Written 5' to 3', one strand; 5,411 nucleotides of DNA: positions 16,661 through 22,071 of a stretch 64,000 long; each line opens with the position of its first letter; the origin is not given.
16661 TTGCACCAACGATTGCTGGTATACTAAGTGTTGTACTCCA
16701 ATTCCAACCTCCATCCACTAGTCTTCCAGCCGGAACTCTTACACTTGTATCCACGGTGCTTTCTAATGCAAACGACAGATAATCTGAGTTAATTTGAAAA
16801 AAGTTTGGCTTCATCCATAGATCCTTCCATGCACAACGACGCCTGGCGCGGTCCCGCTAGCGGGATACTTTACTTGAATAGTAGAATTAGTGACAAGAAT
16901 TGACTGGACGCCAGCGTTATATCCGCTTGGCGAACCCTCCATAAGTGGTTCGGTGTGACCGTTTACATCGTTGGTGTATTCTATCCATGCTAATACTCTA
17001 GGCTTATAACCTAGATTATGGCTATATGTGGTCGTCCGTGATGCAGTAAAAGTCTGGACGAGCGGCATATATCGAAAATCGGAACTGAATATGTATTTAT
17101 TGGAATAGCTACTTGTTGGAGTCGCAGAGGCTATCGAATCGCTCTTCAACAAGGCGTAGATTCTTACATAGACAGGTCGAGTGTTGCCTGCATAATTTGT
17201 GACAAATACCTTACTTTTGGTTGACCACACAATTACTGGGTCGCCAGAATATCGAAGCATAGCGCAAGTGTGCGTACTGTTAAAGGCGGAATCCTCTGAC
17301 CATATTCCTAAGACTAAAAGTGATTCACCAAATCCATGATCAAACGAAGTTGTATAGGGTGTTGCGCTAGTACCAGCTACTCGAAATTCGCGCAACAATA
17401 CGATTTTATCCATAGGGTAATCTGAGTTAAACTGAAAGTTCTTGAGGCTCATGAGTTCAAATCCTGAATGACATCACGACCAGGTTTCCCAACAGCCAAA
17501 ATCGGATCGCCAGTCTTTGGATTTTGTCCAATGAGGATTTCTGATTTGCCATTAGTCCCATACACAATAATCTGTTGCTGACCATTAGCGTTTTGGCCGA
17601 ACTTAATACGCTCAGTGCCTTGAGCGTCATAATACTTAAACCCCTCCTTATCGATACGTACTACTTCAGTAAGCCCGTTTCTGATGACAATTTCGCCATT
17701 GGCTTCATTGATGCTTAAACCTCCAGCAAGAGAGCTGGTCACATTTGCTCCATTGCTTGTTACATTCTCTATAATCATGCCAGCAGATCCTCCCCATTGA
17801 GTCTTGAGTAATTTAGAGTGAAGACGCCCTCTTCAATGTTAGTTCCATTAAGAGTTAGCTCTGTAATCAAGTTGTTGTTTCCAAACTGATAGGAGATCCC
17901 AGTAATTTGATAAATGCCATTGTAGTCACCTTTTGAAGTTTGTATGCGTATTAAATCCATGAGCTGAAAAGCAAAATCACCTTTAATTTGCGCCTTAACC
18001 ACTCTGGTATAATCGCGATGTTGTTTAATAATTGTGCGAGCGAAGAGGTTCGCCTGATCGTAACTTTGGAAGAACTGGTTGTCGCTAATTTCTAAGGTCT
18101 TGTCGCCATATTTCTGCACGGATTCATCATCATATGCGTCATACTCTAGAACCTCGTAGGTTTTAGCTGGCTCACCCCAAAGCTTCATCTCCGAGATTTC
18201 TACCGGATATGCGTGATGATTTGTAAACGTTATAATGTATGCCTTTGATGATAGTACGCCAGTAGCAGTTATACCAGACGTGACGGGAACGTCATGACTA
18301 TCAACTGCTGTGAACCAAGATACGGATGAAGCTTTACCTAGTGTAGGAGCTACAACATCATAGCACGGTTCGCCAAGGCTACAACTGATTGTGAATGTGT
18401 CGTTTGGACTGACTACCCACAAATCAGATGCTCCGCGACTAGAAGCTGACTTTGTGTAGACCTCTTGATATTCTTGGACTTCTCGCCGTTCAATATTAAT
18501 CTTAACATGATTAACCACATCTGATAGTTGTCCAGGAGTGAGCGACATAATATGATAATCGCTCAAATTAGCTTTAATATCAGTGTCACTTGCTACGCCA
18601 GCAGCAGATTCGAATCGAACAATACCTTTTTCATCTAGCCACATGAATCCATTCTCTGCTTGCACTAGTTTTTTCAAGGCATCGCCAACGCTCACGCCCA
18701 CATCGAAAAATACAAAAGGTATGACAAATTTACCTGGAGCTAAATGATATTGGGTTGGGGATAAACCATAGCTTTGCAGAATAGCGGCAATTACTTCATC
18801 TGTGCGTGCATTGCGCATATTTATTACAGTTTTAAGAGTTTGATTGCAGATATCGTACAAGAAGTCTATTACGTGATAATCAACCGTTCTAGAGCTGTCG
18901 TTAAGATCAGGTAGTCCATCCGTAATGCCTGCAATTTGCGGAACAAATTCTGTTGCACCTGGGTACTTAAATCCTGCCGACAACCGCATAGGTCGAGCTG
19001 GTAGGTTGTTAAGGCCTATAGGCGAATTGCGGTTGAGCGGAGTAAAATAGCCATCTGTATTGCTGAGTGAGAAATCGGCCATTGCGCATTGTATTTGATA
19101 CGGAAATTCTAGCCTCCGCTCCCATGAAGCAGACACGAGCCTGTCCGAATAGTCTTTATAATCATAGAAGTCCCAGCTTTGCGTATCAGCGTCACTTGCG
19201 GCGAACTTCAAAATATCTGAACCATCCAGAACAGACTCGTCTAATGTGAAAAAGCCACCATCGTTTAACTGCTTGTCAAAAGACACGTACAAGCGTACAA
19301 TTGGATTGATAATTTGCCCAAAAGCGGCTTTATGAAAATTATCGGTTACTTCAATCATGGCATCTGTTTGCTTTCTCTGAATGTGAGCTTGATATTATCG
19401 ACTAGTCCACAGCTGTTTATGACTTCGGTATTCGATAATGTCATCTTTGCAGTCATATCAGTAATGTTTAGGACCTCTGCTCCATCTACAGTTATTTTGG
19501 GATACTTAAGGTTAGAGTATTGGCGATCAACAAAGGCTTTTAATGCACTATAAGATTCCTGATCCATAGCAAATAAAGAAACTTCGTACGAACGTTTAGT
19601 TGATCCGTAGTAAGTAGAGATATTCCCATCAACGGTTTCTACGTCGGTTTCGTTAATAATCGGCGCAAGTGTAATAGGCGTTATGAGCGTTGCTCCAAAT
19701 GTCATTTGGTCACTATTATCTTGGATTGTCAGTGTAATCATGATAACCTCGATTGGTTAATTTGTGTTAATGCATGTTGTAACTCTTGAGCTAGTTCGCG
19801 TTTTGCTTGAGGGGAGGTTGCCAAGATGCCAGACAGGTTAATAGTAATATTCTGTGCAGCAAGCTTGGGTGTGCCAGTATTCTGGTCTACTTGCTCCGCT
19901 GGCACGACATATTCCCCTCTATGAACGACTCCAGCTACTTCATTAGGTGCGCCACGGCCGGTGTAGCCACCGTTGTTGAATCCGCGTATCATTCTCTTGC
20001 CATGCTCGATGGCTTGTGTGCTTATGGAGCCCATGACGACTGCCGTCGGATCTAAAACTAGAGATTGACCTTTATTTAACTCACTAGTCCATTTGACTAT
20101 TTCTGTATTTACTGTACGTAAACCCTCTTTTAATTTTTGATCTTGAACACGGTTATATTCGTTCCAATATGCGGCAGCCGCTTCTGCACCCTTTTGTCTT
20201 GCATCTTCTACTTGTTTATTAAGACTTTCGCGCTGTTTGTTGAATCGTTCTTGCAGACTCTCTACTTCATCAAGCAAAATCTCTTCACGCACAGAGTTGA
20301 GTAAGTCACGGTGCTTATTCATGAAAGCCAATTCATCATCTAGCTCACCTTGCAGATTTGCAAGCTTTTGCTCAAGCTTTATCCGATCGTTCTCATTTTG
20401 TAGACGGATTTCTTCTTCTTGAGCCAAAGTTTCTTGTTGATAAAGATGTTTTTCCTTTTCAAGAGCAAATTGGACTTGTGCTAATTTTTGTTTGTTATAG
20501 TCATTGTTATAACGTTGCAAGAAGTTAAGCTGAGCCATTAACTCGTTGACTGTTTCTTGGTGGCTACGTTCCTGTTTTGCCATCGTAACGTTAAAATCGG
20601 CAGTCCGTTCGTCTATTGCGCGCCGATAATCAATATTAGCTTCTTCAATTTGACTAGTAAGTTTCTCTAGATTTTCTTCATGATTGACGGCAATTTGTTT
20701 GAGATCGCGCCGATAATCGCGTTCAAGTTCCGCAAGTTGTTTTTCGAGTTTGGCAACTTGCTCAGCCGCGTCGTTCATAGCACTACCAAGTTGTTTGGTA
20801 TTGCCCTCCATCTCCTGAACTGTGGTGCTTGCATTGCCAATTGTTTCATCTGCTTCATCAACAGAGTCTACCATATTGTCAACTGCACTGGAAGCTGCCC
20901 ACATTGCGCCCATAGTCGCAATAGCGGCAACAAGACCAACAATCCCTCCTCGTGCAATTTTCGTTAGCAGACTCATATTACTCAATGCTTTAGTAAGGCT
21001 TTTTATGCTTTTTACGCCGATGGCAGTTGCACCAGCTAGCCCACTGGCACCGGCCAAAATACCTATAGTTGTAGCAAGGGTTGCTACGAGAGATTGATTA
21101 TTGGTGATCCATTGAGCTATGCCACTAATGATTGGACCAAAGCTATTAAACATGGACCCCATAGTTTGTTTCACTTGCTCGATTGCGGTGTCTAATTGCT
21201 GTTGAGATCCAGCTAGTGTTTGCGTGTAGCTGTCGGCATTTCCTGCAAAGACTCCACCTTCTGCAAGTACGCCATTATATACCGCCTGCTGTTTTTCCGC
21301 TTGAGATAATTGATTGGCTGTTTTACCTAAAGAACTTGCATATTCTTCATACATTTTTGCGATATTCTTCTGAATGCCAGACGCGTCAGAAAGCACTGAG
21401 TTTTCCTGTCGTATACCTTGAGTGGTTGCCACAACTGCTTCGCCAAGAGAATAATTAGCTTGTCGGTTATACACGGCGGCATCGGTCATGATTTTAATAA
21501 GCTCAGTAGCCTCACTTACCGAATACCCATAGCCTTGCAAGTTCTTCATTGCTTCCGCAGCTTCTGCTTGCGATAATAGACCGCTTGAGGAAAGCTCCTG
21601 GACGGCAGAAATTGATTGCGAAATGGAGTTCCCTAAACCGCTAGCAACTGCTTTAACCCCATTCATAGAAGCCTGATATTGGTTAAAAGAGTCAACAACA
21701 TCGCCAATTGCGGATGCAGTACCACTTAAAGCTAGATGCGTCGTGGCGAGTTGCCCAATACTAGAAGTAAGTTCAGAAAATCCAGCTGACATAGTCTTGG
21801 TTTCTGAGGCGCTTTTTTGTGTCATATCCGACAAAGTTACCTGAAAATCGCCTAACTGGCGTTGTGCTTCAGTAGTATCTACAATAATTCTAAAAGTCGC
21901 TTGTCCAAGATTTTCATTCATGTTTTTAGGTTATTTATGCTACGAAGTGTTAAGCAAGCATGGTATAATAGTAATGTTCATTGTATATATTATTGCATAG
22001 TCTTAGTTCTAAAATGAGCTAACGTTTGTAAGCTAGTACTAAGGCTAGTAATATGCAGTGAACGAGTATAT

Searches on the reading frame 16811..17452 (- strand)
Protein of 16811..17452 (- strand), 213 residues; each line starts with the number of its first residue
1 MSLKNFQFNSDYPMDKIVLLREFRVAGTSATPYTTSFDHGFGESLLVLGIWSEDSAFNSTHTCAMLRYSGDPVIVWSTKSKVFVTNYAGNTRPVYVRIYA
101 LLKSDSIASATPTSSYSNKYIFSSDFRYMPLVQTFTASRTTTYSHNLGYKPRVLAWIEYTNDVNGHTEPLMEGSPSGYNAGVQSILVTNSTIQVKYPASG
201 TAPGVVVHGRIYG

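Call 8: search_protein_families(library=pfam, proteins=[window:16811-17452:-], max_evalue=1)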
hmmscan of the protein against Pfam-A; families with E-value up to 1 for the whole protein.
window:16811-17452:- (213 aa): 1 family
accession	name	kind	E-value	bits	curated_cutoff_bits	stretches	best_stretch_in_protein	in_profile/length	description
PF16402.11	DUF5010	-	0.076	12.4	23.7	1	56-99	138-181/333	Domain of unknown function (DUF5010)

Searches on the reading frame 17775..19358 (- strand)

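Call 8: search_protein_families(library=pfam, proteins=[window:17775-19358:-], max_evalue=1)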
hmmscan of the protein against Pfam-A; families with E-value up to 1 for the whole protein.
window:17775-19358:- (527 aa): 1 family
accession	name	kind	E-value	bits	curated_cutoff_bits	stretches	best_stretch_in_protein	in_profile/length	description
PF07660.19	STN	-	0.14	12.4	28.4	0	176-200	15-39/52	Secretin and TonB N terminus short domain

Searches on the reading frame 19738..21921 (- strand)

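Call 8: search_protein_families(library=pfam, proteins=[window:19738-21921:-], max_evalue=1)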
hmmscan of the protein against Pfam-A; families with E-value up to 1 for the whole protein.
window:19738-21921:- (727 aa): 8 families
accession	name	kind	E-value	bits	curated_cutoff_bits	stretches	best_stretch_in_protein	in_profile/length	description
PF20155.4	TMP_3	-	1.3e-05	25.4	41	1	72-254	3-190/192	Tape measure protein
PF07889.17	DUF1664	-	0.0078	16.7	34.6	1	344-401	65-122/124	Protein of unknown function (DUF1664)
PF00611.28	FCH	-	0.081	13.7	27.8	0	385-419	15-49/78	Fes/CIP4, and EFC/F-BAR homology domain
PF23933.1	DUF7269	-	0.13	12.8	29.1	1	287-418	2-105/162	Family of unknown function (DUF7269)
PF20667.3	Sec10_N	-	0.22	12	27.4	0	383-430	9-56/118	Exocyst complex component Sec10, N-terminal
PF21142.3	A2M_bMG2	-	0.29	11.6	25.5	0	413-496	12-97/119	Bacterial alpha-2 macroglobulin MG2 domain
PF01576.24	Myosin_tail_1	-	0.44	8.8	38.1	1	421-587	321-486/1081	Myosin tail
PF04513.17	Baculo_PEP_C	-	0.92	10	38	1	230-289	59-118/140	Baculovirus polyhedron envelope protein, PEP, C terminus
